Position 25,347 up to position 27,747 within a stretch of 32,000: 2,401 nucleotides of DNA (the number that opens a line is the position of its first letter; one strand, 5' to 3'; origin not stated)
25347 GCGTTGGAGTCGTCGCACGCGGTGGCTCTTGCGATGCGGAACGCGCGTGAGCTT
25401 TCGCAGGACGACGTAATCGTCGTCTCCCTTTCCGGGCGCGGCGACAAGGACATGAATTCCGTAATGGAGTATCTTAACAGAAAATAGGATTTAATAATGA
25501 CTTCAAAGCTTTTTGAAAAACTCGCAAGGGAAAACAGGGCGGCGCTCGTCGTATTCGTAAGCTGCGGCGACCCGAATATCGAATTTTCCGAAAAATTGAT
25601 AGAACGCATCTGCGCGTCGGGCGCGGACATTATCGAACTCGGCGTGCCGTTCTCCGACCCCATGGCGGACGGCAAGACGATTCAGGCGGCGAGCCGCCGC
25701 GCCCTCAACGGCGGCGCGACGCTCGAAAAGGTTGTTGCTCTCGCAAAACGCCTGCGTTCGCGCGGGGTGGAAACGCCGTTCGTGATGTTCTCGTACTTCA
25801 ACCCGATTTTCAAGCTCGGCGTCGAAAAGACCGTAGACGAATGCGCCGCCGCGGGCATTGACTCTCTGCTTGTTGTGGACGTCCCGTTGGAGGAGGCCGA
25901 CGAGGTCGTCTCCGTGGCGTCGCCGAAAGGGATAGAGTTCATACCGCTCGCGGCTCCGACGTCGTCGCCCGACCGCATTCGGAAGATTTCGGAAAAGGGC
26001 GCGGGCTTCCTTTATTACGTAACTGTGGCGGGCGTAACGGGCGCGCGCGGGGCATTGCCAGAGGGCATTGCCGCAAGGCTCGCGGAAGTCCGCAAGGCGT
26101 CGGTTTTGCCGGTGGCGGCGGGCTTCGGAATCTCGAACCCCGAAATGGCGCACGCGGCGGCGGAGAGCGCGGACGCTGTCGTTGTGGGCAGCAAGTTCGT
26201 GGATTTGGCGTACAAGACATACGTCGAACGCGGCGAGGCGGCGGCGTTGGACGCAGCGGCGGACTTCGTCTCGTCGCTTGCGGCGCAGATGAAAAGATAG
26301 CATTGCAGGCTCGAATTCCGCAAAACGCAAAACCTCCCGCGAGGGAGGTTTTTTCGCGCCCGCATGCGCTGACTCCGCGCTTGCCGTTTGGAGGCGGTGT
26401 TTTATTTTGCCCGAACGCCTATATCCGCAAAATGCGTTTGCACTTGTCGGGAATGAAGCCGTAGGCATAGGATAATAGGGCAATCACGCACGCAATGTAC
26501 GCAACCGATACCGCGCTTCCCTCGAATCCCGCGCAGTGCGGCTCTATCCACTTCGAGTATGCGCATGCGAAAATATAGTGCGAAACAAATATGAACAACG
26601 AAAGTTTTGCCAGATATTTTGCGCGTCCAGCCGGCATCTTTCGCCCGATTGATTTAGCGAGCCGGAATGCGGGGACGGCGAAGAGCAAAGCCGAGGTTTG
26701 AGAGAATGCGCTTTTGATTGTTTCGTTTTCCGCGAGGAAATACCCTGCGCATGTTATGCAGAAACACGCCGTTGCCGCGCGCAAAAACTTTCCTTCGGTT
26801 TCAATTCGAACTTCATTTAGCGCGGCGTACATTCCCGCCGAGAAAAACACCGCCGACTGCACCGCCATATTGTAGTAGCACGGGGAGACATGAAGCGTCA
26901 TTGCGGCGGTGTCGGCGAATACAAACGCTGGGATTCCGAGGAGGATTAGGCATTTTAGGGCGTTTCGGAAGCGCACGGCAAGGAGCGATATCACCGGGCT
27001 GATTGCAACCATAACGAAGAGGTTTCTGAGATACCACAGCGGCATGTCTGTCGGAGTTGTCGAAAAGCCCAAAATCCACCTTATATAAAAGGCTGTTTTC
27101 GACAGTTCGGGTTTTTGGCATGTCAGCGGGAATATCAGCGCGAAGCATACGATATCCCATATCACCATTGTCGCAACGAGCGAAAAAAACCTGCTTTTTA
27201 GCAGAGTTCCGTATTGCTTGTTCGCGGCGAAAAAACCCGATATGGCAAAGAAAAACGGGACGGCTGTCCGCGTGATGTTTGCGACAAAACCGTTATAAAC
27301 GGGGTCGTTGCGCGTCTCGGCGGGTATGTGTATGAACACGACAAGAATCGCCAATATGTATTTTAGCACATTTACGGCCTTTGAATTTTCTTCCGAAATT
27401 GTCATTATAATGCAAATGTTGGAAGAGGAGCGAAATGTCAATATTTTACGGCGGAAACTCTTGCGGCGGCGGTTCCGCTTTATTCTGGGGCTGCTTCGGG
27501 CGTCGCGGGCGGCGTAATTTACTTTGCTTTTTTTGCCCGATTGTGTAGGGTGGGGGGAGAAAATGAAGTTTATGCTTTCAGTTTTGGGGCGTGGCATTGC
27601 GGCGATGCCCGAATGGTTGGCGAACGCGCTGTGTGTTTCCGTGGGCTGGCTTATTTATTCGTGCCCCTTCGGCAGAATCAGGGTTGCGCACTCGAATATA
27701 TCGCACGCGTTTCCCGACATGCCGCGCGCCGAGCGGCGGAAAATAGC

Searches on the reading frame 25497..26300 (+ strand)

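Call 6: search_protein_families(library=pfam, proteins=[window:25497-26300:+])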
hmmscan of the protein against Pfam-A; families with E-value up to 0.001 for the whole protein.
window:25497-26300:+ (267 aa): 2 families
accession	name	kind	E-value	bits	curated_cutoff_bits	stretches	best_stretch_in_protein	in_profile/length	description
PF00290.26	Trp_syntA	-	1.2e-79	267.4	27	1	6-240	1-235/259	Tryptophan synthase alpha chain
PF01884.23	PcrB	-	0.00068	19.6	23.9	0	201-233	178-210/226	PcrB family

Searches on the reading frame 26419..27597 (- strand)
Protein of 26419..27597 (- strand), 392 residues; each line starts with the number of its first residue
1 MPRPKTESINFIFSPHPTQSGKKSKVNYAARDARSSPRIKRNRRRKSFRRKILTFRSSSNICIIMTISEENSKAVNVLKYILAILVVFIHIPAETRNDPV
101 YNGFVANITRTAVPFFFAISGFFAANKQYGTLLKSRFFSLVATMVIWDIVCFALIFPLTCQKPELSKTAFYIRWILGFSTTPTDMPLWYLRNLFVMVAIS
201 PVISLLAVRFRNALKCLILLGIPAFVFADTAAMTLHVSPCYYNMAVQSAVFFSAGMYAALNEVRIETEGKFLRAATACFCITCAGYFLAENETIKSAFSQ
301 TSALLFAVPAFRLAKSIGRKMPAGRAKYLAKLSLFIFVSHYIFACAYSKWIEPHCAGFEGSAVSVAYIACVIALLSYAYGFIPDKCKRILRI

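Call 6: search_protein_families(library=pfam, proteins=[window:26419-27597:-])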
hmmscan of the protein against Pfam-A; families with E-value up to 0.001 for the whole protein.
window:26419-27597:- (392 aa): 1 family
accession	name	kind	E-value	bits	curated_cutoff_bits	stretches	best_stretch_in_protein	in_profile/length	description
PF01757.29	Acyl_transf_3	-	2.6e-28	99.5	31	1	74-373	3-317/326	Acyltransferase domain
